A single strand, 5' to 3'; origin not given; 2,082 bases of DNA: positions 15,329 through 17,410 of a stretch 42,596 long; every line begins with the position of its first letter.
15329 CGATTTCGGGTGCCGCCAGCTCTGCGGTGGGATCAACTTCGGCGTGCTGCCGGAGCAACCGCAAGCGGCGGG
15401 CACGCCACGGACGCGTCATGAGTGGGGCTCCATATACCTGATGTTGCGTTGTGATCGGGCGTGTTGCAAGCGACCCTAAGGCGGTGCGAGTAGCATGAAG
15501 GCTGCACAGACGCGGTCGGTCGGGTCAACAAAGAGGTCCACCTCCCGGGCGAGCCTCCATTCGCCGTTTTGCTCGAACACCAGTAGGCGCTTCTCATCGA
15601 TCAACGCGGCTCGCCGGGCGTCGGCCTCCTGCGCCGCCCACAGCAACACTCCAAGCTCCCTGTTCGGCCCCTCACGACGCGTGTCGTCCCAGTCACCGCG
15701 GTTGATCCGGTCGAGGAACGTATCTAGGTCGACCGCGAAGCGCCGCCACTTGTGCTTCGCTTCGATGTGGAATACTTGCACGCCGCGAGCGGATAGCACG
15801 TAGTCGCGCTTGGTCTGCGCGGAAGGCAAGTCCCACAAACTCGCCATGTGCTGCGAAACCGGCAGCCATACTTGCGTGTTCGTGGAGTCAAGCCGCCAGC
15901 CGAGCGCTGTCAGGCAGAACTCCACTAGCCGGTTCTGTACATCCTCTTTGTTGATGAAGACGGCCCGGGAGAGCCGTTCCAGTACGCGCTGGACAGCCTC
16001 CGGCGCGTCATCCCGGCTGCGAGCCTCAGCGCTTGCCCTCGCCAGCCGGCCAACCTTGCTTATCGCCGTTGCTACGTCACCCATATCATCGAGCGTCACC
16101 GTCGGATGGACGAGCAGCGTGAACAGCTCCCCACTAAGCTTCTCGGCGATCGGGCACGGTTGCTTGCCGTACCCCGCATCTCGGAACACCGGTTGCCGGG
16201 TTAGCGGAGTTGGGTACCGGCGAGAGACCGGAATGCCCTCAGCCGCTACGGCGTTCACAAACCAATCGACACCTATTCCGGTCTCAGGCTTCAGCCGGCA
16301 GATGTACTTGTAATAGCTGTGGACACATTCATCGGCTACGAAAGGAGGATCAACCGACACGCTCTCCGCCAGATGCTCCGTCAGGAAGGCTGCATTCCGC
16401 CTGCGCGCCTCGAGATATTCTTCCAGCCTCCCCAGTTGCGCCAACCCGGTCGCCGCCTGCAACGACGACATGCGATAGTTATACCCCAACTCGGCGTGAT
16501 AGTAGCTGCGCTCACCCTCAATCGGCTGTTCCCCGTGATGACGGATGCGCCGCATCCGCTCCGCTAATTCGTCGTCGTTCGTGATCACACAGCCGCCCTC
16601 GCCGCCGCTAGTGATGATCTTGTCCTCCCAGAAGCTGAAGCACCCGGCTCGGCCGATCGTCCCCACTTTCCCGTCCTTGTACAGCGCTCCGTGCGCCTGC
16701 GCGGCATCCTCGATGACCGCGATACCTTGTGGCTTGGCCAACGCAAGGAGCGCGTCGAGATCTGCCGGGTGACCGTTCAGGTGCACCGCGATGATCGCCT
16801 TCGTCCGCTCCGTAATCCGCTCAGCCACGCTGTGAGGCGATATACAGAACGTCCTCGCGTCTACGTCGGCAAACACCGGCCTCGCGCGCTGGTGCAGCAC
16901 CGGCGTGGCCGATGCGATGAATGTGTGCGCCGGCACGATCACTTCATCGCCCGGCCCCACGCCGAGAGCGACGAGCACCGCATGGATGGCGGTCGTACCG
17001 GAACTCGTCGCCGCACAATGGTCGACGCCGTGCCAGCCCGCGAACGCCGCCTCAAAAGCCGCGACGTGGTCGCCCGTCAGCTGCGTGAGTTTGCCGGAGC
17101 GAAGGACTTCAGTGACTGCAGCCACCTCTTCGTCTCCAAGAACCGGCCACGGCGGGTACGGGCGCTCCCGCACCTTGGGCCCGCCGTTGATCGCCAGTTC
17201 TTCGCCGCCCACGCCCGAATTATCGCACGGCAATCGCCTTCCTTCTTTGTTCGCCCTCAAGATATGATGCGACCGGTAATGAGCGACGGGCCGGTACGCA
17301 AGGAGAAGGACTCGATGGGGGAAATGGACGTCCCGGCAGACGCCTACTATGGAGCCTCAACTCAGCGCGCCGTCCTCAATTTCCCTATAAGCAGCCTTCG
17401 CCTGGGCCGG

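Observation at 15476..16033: Sugar aminotransferase (DegT family) fused in-frame to a PD-(D/E)xK, HsdR-N-like nuclease-fold domain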

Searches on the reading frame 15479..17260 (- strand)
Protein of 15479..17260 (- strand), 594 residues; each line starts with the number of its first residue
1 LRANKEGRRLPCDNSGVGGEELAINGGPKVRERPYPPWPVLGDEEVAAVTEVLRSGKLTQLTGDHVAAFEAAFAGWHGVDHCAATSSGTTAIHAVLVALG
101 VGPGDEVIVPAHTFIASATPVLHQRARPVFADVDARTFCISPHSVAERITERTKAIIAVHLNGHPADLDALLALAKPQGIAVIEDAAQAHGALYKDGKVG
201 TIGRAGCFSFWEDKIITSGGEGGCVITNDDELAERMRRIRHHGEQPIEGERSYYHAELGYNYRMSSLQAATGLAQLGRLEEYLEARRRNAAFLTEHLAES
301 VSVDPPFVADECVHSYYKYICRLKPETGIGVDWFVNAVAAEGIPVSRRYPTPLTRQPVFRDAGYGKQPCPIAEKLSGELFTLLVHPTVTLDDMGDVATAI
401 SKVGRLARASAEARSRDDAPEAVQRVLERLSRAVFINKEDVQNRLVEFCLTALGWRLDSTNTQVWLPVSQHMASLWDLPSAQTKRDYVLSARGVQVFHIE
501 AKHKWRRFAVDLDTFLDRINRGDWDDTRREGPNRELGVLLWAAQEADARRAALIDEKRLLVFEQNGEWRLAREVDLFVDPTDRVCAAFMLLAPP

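Call 3: search_protein_families(library=pfam, proteins=[window:15479-17260:-], max_evalue=10)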
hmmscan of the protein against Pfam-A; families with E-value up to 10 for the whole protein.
window:15479-17260:- (594 aa): 5 families
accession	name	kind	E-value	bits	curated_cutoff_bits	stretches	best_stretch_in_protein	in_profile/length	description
PF01041.23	DegT_DnrJ_EryC1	-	9.4e-112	374.2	19.8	1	42-400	4-359/360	DegT/DnrJ/EryC1/StrS aminotransferase family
PF01053.26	Cys_Met_Meta_PP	-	3e-05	23.2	27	1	67-195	55-183/381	Cys/Met metabolism PLP-dependent enzyme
PF00266.25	Aminotran_5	-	0.001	18.5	21.5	1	73-193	52-183/371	Aminotransferase class-V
PF00155.27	Aminotran_1_2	-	0.003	17.3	19.7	1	54-158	31-152/361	Aminotransferase class I and II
PF22015.1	OSBS_N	-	0.038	14.2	27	1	37-62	40-65/78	O-succinylbenzoate synthase, N-terminal domain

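Call 4: search_protein_families(library=ncbifam, proteins=[window:15479-17260:-], max_evalue=10)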
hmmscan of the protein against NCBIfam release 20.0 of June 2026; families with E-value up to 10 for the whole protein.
window:15479-17260:- (594 aa): 39 families (the best 25 are shown)
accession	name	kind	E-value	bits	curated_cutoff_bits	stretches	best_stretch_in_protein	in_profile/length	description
TIGR03588.1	PseC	equivalog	7e-78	262.2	423.5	1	41-403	9-379/380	UDP-4-amino-4,6-dideoxy-N-acetyl-beta-L-altrosamine transaminase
TIGR04181.1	NHT_00031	hypoth_equivalog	3.1e-70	236.9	420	1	39-376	6-350/359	LegC family aminotransferase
NF008658.2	PRK11658.1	equivalog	8e-67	225.5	631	1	39-403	10-376/379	UDP-4-amino-4-deoxy-L-arabinose aminotransferase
NF008687.0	PRK11706.1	equivalog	1.7e-58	198.2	375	1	39-402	7-372/375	dTDP-4-amino-4,6-dideoxygalactose transaminase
TIGR04427.1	PLP_DesI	equivalog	5e-54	183.9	650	1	50-400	39-379/390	dTDP-4-dehydro-6-deoxyglucose aminotransferase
NF011936.0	PRK15407.1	equivalog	9.7e-52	176.1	423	2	40-243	43-251/440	lipopolysaccharide biosynthesis protein RfbH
TIGR02379.1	ECA_wecE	subfamily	2e-46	158.5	434.85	1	39-326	7-300/376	dTDP-4-amino-4,6-dideoxy-D-glucose transaminase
NF004770.0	PRK06108.1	subfamily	7.7e-06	25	422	1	72-185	89-209/396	pyridoxal phosphate-dependent aminotransferase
NF005817.0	PRK07683.1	equivalog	1.3e-05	24.1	575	1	86-158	96-167/387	aminotransferase A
NF005732.0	PRK07550.1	equivalog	2.9e-05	23.3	366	1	65-185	79-205/389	aminotransferase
NF041364.1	GntC_guanitoxin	equivalog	4.1e-05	22.7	415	1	85-161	66-143/356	guanitoxin biosynthesis PLP-dependent (S)-gamma-hydroxy-L-arginine cyclodehydratase GntC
NF005588.0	PRK07309.1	equivalog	6.3e-05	22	576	1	84-162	96-173/391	pyridoxal phosphate-dependent aminotransferase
NF009079.0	PRK12414.1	subfamily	9.5e-05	21.6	481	1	84-186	95-202/384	methionine aminotransferase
TIGR01328.1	met_gam_lyase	equivalog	0.0001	21.3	549.7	1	60-194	55-189/391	methionine gamma-lyase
NF005305.0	PRK06836.1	equivalog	0.00015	21.1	376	1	80-158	99-176/396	pyridoxal phosphate-dependent aminotransferase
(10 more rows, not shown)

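Call 67: find_homologous_proteins(query=window:15479-17260:-, max_evalue=1e-60)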
Query window:15479-17260:- (594 aa): 4202 proteins with E <= 1e-60 among 8000 candidates; the best 120 are listed.
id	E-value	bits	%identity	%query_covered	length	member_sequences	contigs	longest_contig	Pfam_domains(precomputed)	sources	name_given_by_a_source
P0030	0.0e+0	1365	100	100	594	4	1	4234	PF01041.24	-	-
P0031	0.0e+0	1187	87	99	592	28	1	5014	PF00266.26,PF01053.27,PF01041.24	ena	-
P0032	0.0e+0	1169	87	97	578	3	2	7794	PF01053.27,PF01041.24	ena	-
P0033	0.0e+0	1109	82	97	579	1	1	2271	PF01053.27,PF01041.24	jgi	jgi:perosamine synthetase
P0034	0.0e+0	1089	85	93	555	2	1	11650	PF01041.24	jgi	-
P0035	0.0e+0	1083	80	97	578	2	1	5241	PF01053.27,PF01041.24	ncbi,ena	-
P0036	0.0e+0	1079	79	100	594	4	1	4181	PF01053.27,PF01041.24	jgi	jgi:perosamine synthetase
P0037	0.0e+0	1031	77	97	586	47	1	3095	PF01041.24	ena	-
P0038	1.0e-291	987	74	97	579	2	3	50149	PF01053.27,PF01041.24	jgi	jgi:perosamine synthetase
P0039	1.4e-291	987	74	97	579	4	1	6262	PF01041.24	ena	-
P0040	6.0e-288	975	74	97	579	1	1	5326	PF01041.24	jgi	jgi:perosamine synthetase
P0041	1.6e-286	970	74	97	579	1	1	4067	PF01041.24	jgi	jgi:perosamine synthetase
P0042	9.8e-286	967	73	97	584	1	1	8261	PF00266.26,PF01053.27,PF01041.24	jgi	jgi:perosamine synthetase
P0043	1.8e-282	956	70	99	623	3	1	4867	PF01041.24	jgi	-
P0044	6.0e-271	918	70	97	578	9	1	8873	PF01041.24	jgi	-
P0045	1.3e-239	815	76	77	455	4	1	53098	PF01041.24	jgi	jgi:perosamine synthetase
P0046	1.2e-211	723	80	66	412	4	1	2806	PF01053.27,PF01041.24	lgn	-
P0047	3.6e-209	714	86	60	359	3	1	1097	PF01041.24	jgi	-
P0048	1.9e-204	699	79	65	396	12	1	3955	PF01053.27,PF01041.24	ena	-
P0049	1.2e-203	696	77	65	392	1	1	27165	PF01041.24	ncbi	-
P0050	7.9e-202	690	74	68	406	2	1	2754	PF01041.24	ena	-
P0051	1.2e-201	690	74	68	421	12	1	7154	PF01041.24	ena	-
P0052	1.5e-199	683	77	65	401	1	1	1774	PF01041.24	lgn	-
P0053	9.6e-199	680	78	65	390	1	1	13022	PF01053.27,PF01041.24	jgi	jgi:perosamine synthetase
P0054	7.4e-198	677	76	65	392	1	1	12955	PF01041.24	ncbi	-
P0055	9.5e-198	677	77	65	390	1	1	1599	PF01041.24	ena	-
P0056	1.2e-196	673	76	65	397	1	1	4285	PF01041.24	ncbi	ncbi:MAG: DegT/DnrJ/EryC1/StrS family aminotransferase, partial [Geminicoccales bacterium]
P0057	1.4e-196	673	77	64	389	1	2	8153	PF01053.27,PF01041.24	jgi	jgi:perosamine synthetase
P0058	2.5e-196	672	76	65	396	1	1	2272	PF01053.27,PF01041.24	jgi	jgi:perosamine synthetase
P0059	6.1e-196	671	75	65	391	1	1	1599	PF01053.27,PF01041.24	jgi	jgi:perosamine synthetase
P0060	1.8e-195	669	76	65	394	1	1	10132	PF01041.24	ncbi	-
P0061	5.6e-195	668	76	65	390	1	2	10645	PF00155.28,PF00266.26,PF01212.28,PF01053.27,PF01041.24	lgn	-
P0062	9.3e-195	667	76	66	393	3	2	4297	PF01041.24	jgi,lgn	jgi:perosamine synthetase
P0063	1.1e-194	667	75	65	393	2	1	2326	PF01041.24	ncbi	-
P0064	3.0e-194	665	75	65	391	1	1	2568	PF01053.27,PF01041.24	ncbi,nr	ncbi:MAG TPA: DegT/DnrJ/EryC1/StrS family aminotransferase, partial [Dehalococcoidia bacterium]|nr:D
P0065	5.3e-194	664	75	65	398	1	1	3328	PF01053.27,PF01041.24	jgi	jgi:perosamine synthetase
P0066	2.7e-193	662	74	66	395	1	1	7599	PF01053.27,PF01041.24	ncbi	-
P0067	2.8e-193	662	75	65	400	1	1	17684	PF01041.24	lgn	-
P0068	5.4e-193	661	74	65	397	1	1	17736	PF01041.24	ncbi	-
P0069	5.7e-193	661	75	65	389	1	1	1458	PF01041.24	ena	-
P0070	9.6e-193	660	73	67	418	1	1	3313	PF01053.27,PF01041.24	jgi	-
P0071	3.4e-192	658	76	65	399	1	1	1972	PF01041.24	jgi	-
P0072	5.7e-192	658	75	65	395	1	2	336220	PF01053.27,PF01041.24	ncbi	-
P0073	1.7e-191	656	75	65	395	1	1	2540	PF01053.27,PF01041.24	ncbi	-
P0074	2.1e-191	656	74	65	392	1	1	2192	PF00155.28,PF00266.26,PF01053.27,PF01041.24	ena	-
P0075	2.4e-191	656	76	65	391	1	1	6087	PF00155.28,PF00266.26,PF01053.27,PF01041.24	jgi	-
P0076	5.7e-191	654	75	64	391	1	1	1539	PF01212.28,PF01053.27,PF01041.24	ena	-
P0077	8.2e-191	654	74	64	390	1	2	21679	PF01041.24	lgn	-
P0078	1.1e-190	653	73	65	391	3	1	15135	PF00155.28,PF01053.27,PF01041.24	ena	-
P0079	1.1e-190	653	75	65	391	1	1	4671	PF01041.24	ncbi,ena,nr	ncbi:MAG TPA: DegT/DnrJ/EryC1/StrS family aminotransferase [Dehalococcoidia bacterium]|nr:DegT/DnrJ/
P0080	1.2e-190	653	76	64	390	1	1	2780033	PF01212.28,PF01041.24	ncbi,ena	-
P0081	1.4e-190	653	71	65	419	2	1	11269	PF01041.24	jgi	-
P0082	4.8e-190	651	74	65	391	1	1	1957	PF01053.27,PF01041.24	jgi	-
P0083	5.8e-190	651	74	65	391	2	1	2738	PF00155.28,PF01041.24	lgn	-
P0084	7.1e-190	651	74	66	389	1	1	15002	PF00155.28,PF01212.28,PF01053.27,PF01041.24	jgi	jgi:perosamine synthetase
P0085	8.3e-190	650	74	65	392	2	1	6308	PF01053.27,PF01041.24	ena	-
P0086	8.3e-190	650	74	65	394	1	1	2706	PF01212.28,PF01053.27,PF01041.24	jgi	jgi:perosamine synthetase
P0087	9.0e-190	650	73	65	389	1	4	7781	PF00155.28,PF01041.24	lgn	-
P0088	1.1e-189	650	74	65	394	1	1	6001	PF00266.26,PF01053.27,PF01041.24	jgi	jgi:perosamine synthetase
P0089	1.1e-189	650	74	65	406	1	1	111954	PF01041.24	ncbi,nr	ncbi:MAG: DegT/DnrJ/EryC1/StrS family aminotransferase [Dehalococcoidia bacterium]|nr:DegT/DnrJ/EryC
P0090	1.6e-189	650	76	65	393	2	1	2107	PF01053.27,PF01041.24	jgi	-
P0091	1.7e-189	649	73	65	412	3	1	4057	PF01041.24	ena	-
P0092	2.3e-189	649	74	65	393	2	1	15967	PF01053.27,PF01041.24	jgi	jgi:perosamine synthetase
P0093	2.7e-189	649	75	65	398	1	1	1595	PF01041.24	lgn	-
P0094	3.4e-189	648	73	67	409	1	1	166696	PF01053.27,PF01041.24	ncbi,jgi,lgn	-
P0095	4.1e-189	648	74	65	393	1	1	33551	PF01053.27,PF01041.24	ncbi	-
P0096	5.4e-189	648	75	65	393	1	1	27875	PF01053.27,PF01041.24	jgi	-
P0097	5.7e-189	648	73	66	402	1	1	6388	PF01053.27,PF01041.24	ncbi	-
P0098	7.0e-189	647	74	65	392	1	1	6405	PF00155.28,PF01053.27,PF01041.24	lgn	-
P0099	1.4e-188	646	73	65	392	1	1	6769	PF00155.28,PF00266.26,PF01053.27,PF01041.24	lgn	-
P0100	1.4e-188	646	74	65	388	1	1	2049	PF00155.28,PF01053.27,PF01041.24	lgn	-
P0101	1.9e-188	646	72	66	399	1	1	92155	PF00155.28,PF01212.28,PF01053.27,PF01041.24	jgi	jgi:perosamine synthetase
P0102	2.0e-188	646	73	65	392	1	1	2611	PF00155.28,PF00266.26,PF01212.28,PF01053.27,PF01041.24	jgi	jgi:perosamine synthetase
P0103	2.1e-188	646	74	65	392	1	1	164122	PF00155.28,PF00266.26,PF01041.24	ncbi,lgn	-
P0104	3.2e-188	645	72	66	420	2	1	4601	PF01053.27,PF01041.24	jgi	-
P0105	3.5e-188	645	71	67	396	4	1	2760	PF01041.24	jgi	-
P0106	4.2e-188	645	73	65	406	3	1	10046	PF01041.24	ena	-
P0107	6.7e-188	644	74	64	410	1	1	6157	PF01041.24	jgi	jgi:perosamine synthetase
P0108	9.6e-188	644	73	65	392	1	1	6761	PF00155.28,PF01053.27,PF01041.24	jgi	jgi:perosamine synthetase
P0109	1.3e-187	643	74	63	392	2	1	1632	PF01053.27,PF01041.24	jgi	-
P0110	1.6e-187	643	73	65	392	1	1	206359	PF00155.28,PF01053.27,PF01041.24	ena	-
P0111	1.9e-187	643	73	65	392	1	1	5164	PF00155.28,PF01053.27,PF01041.24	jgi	jgi:perosamine synthetase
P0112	2.2e-187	642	72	65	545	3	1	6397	PF01041.24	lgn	-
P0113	2.8e-187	642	71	64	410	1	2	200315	PF01041.24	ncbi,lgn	-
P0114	3.0e-187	642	71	65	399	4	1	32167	PF00155.28,PF00266.26,PF01053.27,PF01041.24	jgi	-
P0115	3.6e-187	642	73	65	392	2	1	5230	PF00155.28,PF00266.26,PF01053.27,PF01041.24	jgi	jgi:perosamine synthetase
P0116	3.7e-187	642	74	66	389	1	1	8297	PF00155.28,PF01212.28,PF01041.24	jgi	jgi:perosamine synthetase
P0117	4.2e-187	642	72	65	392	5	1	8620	PF00155.28,PF01053.27,PF01041.24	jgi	-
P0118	4.4e-187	641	73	65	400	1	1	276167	PF00155.28,PF00266.26,PF01053.27,PF01041.24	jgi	jgi:perosamine synthetase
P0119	5.3e-187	641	74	64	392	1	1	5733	PF00155.28,PF01053.27,PF01041.24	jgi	jgi:perosamine synthetase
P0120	5.3e-187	641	72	65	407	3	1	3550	PF01212.28,PF01053.27,PF01041.24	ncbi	-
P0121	5.8e-187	641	73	65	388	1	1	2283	PF00155.28,PF01212.28,PF01053.27,PF01041.24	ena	-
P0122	1.4e-186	640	73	65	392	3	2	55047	PF01041.24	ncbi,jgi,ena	-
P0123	1.8e-186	639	73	65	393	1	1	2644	PF00155.28,PF01041.24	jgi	jgi:perosamine synthetase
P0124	3.3e-186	639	72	65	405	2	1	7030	PF01053.27,PF01041.24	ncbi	-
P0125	5.0e-186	638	73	64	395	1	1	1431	PF00266.26,PF01212.28,PF01041.24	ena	-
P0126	5.1e-186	638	72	65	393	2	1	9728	PF01053.27,PF01041.24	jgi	jgi:perosamine synthetase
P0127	5.5e-186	638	74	65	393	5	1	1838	PF01041.24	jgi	jgi:perosamine synthetase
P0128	5.8e-186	638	72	65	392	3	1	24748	PF00155.28,PF01053.27,PF01041.24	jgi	jgi:perosamine synthetase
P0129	1.1e-185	637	72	65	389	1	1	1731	PF00155.28,PF01212.28,PF01053.27,PF01041.24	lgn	-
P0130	1.4e-185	636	73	65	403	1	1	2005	PF01041.24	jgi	jgi:perosamine synthetase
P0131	1.5e-185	636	72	64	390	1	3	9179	PF01041.24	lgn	-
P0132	2.0e-185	636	73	65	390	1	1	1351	PF01053.27,PF01041.24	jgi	-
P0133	2.0e-185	636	72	64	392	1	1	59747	PF01041.24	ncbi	-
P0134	2.1e-185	636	72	65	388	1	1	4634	PF00266.26,PF01053.27,PF01041.24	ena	-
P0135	2.1e-185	636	73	64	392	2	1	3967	PF01041.24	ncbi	-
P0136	2.2e-185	636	72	65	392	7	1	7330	PF00155.28,PF01041.24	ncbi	ncbi:MAG TPA: DegT/DnrJ/EryC1/StrS family aminotransferase [Dehalococcoidia bacterium]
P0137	2.4e-185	636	77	62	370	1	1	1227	PF01053.27,PF01041.24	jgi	jgi:perosamine synthetase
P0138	2.4e-185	636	73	65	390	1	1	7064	PF00155.28,PF01041.24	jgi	jgi:perosamine synthetase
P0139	2.5e-185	636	74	65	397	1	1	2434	PF01041.24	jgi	-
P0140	2.9e-185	635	73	65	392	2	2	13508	PF00155.28,PF00266.26,PF01053.27,PF01041.24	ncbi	-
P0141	3.9e-185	635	73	64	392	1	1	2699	PF01212.28,PF01041.24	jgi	jgi:perosamine synthetase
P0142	4.8e-185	635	72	65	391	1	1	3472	PF01041.24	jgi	jgi:perosamine synthetase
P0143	5.6e-185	635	73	65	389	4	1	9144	PF01041.24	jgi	-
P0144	5.8e-185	634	73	65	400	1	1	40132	PF00155.28,PF01041.24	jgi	jgi:perosamine synthetase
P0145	7.1e-185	634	71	66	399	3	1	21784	PF00155.28,PF00266.26,PF01053.27,PF01041.24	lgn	-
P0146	7.9e-185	634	72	65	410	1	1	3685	PF01041.24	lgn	-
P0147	1.7e-184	633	73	65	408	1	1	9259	PF01053.27,PF01041.24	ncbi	-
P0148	2.5e-184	632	73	64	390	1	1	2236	PF01041.24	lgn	-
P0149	2.9e-184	632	72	65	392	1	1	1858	PF00155.28,PF01053.27,PF01041.24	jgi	jgi:perosamine synthetase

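Call 69: find_encoding_contigs(protein=P0080, flank=7000, max_places=2)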
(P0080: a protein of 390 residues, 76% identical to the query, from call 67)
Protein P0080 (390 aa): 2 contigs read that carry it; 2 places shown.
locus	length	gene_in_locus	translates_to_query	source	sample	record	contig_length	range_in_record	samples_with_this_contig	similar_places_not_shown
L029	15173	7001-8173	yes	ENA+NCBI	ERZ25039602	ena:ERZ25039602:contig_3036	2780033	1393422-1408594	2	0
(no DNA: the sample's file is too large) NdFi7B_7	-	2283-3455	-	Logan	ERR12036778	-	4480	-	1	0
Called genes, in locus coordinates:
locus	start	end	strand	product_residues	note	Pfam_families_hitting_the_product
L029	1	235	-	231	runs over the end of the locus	PF02811:PHP (weak), PF13263:PHP_C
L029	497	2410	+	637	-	PF05378:Hydant_A_N, PF01968:Hydantoinase_A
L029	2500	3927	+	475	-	PF13487:HD_5, PF01966:HD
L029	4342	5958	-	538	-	PF13185:GAF_2, PF01590:GAF, PF13487:HD_5, PF01966:HD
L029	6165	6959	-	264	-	PF00106:adh_short, PF08659:KR (weak), PF13561:adh_short_C2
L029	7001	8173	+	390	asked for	PF01041:DegT_DnrJ_EryC1, PF01212:Beta_elim_lyase (faint)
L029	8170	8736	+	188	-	PF00583:Acetyltransf_1 (weak), PF14542:Acetyltransf_CG (weak)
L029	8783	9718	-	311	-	PF00106:adh_short, PF01370:Epimerase (weak), PF08659:KR (weak), PF13561:adh_short_C2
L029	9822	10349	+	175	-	-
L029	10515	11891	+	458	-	PF05977:MFS_3, PF07690:MFS_1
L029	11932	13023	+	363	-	PF01408:GFO_IDH_MocA, PF02894:GFO_IDH_MocA_C, PF22725:GFO_IDH_MocA_C3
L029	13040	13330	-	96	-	PF08734:GYD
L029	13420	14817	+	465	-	PF00583:Acetyltransf_1, PF13508:Acetyltransf_7 (weak), PF00291:PALP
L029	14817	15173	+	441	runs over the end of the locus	PF04734:Ceramidase_alk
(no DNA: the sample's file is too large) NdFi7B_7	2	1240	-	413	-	?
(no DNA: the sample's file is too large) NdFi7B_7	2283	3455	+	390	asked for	PF01041:DegT_DnrJ_EryC1, PF01212:Beta_elim_lyase (faint)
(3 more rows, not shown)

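Call 70: find_encoding_contigs(protein=P0045, flank=7000, max_places=2)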
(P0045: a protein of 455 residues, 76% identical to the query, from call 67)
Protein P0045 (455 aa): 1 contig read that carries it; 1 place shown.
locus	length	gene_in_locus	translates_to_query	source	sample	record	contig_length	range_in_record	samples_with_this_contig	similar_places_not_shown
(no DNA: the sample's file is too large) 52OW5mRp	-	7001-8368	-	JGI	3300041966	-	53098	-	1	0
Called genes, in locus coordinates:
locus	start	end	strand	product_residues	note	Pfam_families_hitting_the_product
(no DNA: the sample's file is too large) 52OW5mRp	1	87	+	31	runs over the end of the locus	-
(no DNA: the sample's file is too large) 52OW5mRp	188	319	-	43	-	-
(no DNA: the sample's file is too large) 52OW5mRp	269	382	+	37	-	-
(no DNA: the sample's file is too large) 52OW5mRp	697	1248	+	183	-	PF17248:DUF5317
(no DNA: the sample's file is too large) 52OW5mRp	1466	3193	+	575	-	PF00496:SBP_bac_5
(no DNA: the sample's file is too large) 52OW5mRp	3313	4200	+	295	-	PF19300:BPD_transp_1_N (faint), PF00528:BPD_transp_1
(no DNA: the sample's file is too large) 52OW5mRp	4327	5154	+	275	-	PF00528:BPD_transp_1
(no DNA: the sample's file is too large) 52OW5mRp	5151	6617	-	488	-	PF00206:Lyase_1, PF10415:FumaraseC_C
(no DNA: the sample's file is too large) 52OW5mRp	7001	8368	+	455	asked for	PF01041:DegT_DnrJ_EryC1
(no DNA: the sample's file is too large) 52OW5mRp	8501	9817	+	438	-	PF05977:MFS_3, PF07690:MFS_1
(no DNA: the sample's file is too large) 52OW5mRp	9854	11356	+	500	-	PF18313:TLP1_add_C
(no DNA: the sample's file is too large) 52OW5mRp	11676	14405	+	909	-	PF01326:PPDK_N, PF00391:PEP-utilizers, PF02896:PEP-utilizers_C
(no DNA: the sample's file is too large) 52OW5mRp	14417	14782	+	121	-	-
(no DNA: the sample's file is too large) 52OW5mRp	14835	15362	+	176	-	?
